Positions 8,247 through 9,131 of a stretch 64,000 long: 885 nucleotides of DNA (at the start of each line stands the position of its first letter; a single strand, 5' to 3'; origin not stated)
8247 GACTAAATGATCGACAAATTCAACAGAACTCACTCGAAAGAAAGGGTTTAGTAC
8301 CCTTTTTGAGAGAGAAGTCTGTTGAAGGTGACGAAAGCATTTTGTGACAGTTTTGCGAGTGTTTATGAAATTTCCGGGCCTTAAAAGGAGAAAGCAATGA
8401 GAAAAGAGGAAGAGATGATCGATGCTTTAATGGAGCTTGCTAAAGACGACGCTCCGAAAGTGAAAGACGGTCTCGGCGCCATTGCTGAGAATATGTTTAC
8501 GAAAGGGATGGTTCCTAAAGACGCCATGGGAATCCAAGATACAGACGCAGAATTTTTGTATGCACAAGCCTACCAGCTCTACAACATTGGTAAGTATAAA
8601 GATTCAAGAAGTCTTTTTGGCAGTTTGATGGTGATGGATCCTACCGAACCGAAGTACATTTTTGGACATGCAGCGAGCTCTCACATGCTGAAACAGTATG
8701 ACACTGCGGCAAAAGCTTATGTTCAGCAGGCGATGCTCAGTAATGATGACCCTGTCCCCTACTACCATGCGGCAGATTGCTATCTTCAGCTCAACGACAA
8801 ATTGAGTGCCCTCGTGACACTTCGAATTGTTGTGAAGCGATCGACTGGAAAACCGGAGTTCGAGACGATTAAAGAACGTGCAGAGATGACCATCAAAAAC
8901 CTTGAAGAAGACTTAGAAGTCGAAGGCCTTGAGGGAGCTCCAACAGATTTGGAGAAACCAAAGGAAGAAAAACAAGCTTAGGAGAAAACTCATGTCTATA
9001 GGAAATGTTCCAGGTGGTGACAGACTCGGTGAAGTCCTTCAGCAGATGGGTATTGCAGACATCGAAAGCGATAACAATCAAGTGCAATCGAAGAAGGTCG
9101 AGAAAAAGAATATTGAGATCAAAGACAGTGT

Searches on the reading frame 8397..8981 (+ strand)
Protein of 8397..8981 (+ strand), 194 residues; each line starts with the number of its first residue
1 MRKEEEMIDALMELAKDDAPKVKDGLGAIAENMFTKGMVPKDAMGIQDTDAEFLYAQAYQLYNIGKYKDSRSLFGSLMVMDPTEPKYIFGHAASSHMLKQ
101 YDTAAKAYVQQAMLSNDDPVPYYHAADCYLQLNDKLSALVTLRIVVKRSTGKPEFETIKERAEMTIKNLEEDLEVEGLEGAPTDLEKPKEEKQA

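Call 6: search_protein_families(library=pfam, proteins=[window:8397-8981:+], max_evalue=0.01)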
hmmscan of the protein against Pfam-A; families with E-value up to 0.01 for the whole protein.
window:8397-8981:+ (194 aa): 6 families
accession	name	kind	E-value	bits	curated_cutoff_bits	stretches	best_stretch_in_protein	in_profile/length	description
PF07720.18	TPR_3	-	1.8e-06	28.4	20.7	1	85-108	1-24/34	Tetratricopeptide repeat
PF14559.12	TPR_19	-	0.00022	21.9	25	1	99-145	5-51/68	Tetratricopeptide repeat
PF12895.13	ANAPC3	-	0.00032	21.3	27.2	1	74-142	11-79/82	Anaphase-promoting complex, cyclosome, subunit 3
PF07719.23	TPR_2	-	0.00055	20.3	27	0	51-82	1-32/34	Tetratricopeptide repeat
PF13174.12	TPR_6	-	0.0017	19.3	26.3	0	122-148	3-29/33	Tetratricopeptide repeat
PF13431.12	TPR_17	-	0.0082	16.8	24.4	0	48-70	10-32/34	Tetratricopeptide repeat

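Call 17: find_homologous_proteins(query=window:8397-8981:+)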
Query window:8397-8981:+ (194 aa): 13 proteins with E <= 0.001 among 106 candidates.
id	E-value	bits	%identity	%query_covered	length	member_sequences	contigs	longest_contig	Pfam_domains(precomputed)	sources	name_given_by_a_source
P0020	7.2e-122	422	100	100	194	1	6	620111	PF07720.19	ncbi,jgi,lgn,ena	-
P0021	4.9e-74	266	62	97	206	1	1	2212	PF14559.13,PF07720.19,PF12895.14,PF07719.24,PF13174.13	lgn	-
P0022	8.6e-74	265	61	92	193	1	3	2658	PF14559.13,PF07720.19,PF12895.14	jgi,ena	-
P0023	4.8e-73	263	62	96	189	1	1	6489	PF07720.19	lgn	-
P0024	4.2e-72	260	58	100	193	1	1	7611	PF14559.13,PF07720.19,PF12895.14,PF13174.13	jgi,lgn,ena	-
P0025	2.1e-71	257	58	98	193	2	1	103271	PF14559.13,PF07720.19,PF12895.14,PF13174.13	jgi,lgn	-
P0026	6.4e-70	252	64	94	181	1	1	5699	PF07720.19,PF12895.14,PF07719.24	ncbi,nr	ncbi:MAG: SycD/LcrH family type III secretion system chaperone, partial [Chlamydiia bacterium]|nr:Sy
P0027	7.5e-70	252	60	94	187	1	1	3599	PF14559.13,PF12895.14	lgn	-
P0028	1.0e-66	242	55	99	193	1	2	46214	PF14559.13,PF07720.19,PF12895.14,PF07719.24,PF13174.13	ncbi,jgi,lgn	-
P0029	3.3e-57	211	54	89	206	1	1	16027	PF12895.14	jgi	-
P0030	4.8e-50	188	49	89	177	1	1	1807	PF14559.13,PF07719.24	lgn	-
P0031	3.0e-36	143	45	77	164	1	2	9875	PF14559.13,PF07720.19,PF12895.14,PF13428.13,PF07719.24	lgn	-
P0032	1.8e-25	108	44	66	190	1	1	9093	PF07720.19,PF07719.24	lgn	-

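Call 18: find_encoding_contigs(protein=P0025, flank=10000, max_places=2)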
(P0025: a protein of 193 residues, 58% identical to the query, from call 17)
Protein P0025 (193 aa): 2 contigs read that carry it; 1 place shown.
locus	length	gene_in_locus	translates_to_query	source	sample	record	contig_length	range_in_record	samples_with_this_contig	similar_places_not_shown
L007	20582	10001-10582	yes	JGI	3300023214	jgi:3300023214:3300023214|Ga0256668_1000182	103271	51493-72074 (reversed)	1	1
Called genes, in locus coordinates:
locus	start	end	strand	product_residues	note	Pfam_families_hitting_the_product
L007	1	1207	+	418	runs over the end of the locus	PF06689:zf-C4_ClpX, PF01078:Mg_chelatase (faint), PF00004:AAA, PF07724:AAA_2, PF07728:AAA_5 (faint), PF10431:ClpB_D2-small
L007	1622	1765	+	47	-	-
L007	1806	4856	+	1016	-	-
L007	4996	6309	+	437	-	-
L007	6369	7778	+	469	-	-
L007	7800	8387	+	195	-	PF07719:TPR_2 (faint), PF07720:TPR_3 (faint), PF00515:TPR_1 (faint)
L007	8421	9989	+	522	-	-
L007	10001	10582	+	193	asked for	PF12895:ANAPC3 (faint), PF14559:TPR_19 (faint), PF07720:TPR_3 (faint), PF13174:TPR_6 (faint)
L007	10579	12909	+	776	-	-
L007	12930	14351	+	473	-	-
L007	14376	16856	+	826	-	-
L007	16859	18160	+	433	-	-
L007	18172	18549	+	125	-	PF05932:CesT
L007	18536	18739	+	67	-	-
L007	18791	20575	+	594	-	PF16697:Yop-YscD_cpl, PF00498:FHA, PF16697:Yop-YscD_cpl, PF00498:FHA, PF16693:Yop-YscD_ppl_1st (faint), PF23863:CdsD_PD1, PF22598:CdsD_PD2, PF23862:CdsD_C, +2 more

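Call 19: find_encoding_contigs(protein=P0026, flank=10000, max_places=2)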
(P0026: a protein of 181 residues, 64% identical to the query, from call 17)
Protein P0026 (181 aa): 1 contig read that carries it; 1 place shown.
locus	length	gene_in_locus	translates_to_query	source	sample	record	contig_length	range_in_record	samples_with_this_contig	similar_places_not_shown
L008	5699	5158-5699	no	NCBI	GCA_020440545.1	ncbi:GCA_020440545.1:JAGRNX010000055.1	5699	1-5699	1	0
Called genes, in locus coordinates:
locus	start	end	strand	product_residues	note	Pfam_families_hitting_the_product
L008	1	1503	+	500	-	?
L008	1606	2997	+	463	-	-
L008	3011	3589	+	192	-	PF07719:TPR_2 (faint), PF07720:TPR_3 (faint), PF13181:TPR_8 (faint), PF13432:TPR_16 (weak), PF14559:TPR_19 (faint)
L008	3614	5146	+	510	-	-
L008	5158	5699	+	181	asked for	PF12895:ANAPC3 (faint), PF07719:TPR_2 (faint), PF07720:TPR_3 (faint)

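Call 20: find_encoding_contigs(protein=P0029, flank=10000, max_places=2)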
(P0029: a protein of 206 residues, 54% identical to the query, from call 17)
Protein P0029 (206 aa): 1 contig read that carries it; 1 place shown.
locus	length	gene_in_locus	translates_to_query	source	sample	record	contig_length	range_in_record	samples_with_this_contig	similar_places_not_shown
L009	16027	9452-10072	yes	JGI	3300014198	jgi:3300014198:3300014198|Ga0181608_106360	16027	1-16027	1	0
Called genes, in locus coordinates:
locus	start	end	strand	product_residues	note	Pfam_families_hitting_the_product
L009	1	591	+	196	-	?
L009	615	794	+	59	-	-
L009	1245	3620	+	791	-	-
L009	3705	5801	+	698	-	-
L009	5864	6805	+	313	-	-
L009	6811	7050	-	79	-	-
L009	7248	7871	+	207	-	PF13428:TPR_14 (faint), PF12895:ANAPC3 (faint), PF07720:TPR_3 (faint), PF13174:TPR_6 (faint), PF14559:TPR_19 (faint), PF00515:TPR_1 (faint), PF07719:TPR_2 (faint), PF13432:TPR_16 (weak)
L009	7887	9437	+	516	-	-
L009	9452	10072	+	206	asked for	PF12895:ANAPC3 (faint)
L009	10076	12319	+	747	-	-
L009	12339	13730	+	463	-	-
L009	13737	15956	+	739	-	-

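Call 21: find_encoding_contigs(protein=P0028, flank=10000, max_places=2)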
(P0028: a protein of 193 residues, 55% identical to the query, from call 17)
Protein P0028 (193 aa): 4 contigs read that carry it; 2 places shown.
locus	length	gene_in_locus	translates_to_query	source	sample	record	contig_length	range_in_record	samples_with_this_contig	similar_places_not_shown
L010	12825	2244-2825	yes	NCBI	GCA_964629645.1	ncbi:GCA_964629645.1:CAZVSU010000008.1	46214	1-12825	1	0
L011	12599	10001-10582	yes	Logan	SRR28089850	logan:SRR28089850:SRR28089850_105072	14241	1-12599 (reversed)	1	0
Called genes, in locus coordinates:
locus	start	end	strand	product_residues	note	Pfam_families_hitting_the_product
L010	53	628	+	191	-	PF12895:ANAPC3 (faint), PF07719:TPR_2 (faint), PF07720:TPR_3 (faint), PF00515:TPR_1 (faint), PF14559:TPR_19 (weak)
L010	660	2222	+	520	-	-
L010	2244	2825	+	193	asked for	PF14559:TPR_19 (faint), PF12895:ANAPC3 (faint), PF07719:TPR_2 (faint), PF07720:TPR_3 (faint), PF13174:TPR_6 (faint)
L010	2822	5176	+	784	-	-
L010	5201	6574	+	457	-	-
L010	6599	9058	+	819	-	-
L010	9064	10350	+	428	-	-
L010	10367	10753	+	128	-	PF05932:CesT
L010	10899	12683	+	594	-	PF16697:Yop-YscD_cpl, PF00498:FHA, PF16697:Yop-YscD_cpl, PF00498:FHA, PF16693:Yop-YscD_ppl_1st (faint), PF23863:CdsD_PD1, PF22598:CdsD_PD2, PF23862:CdsD_C, +1 more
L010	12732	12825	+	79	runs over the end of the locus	PF17376:DUF5398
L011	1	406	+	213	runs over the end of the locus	PF00574:CLP_protease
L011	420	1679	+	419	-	PF06689:zf-C4_ClpX, PF01078:Mg_chelatase (faint), PF00004:AAA, PF07724:AAA_2, PF07728:AAA_5 (faint), PF10431:ClpB_D2-small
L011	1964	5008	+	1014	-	-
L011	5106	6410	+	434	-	-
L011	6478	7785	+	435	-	-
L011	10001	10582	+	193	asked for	PF14559:TPR_19 (faint), PF12895:ANAPC3 (faint), PF07719:TPR_2 (faint), PF07720:TPR_3 (faint), PF13174:TPR_6 (faint)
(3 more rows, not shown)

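Call 48: search_protein_families(library=ncbifam, proteins=[window:8397-8981:+], max_evalue=0.01)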
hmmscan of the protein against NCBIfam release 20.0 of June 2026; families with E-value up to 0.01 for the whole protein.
window:8397-8981:+ (194 aa): 5 families
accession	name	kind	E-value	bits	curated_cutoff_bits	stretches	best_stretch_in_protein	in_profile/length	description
TIGR02552.1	LcrH_SycD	equivalog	4.7e-39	133.2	104.8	1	36-169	3-136/136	SycD/LcrH family type III secretion system chaperone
NF011859.0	PRK15331.1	equivalog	3.9e-14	53.1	184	1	34-170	20-152/165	type III secretion system translocator chaperone SicA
NF011886.0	PRK15359.1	equivalog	1.5e-10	41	146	1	36-168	8-141/144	type III secretion system chaperone protein SscB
NF011890.0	PRK15363.1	equivalog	2.9e-08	33.5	163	1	52-170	36-154/157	CesD/SycD/LcrH family type III secretion system chaperone SscA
NF052400.1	M48_BAM_BepA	equivalog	0.0046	15.8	570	1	48-155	304-411/483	beta-barrel assembly-enhancing protease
